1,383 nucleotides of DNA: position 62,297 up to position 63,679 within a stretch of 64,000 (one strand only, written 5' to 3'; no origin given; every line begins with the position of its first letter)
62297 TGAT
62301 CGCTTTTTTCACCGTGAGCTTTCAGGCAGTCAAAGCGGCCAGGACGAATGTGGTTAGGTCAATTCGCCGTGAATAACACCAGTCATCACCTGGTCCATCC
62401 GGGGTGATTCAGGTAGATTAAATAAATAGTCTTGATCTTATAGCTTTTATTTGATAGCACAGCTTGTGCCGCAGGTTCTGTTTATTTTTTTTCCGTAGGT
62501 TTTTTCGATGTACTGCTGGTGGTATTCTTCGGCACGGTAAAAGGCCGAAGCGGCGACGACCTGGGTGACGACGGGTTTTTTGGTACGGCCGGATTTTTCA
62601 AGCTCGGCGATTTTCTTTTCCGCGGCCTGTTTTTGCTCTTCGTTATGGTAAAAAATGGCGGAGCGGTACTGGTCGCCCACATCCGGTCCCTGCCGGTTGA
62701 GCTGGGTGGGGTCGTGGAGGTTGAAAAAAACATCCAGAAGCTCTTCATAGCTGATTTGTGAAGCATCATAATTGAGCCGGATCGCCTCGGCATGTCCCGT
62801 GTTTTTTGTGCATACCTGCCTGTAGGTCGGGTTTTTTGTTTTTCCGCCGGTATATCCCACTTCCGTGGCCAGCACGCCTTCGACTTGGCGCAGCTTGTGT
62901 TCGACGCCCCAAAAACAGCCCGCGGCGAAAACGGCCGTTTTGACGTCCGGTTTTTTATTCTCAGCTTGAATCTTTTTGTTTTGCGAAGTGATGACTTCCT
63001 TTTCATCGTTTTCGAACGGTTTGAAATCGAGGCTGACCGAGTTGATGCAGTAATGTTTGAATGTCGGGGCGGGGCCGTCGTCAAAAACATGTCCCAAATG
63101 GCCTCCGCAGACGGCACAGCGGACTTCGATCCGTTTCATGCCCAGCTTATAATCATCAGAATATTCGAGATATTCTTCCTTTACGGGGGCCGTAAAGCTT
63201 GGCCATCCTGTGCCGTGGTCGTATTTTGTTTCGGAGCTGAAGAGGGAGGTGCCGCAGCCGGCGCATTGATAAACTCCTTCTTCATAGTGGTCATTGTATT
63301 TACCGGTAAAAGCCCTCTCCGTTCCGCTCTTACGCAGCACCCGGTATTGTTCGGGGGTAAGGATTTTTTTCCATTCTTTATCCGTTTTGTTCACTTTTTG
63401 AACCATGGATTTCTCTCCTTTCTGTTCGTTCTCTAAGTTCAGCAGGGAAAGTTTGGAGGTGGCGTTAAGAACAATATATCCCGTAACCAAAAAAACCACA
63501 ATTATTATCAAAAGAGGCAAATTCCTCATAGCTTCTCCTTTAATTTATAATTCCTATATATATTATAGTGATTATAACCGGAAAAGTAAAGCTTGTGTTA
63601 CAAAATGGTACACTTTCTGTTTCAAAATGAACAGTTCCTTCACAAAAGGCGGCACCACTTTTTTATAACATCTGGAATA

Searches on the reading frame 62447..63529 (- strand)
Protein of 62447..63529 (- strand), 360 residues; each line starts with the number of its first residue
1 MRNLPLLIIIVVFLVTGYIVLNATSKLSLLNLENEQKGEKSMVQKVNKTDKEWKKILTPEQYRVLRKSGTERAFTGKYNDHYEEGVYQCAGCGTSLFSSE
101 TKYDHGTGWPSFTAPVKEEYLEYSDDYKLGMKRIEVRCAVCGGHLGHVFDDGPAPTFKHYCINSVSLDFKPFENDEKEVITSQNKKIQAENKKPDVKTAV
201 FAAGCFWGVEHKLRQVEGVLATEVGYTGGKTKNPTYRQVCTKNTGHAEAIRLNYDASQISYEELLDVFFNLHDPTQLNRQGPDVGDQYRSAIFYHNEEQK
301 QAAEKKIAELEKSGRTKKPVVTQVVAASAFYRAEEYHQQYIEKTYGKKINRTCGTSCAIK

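Call 16: search_protein_families(library=pfam, proteins=[window:62447-63529:-], max_evalue=0.01)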
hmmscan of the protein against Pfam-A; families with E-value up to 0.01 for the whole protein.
window:62447-63529:- (360 aa): 4 families
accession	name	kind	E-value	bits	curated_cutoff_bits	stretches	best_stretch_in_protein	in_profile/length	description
PF01625.27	PMSR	-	7.9e-66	221.5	23.7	1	198-345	1-148/153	Peptide methionine sulfoxide reductase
PF01641.26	SelR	-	5.1e-50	168.7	24.9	1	57-171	1-116/116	SelR domain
PF24046.1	At4g08330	-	0.0054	17.2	27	0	125-157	68-100/129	At4g08330 beta-tent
PF08950.16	DUF1861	-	0.0082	15.7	28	0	156-210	217-271/296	Protein of unknown function (DUF1861)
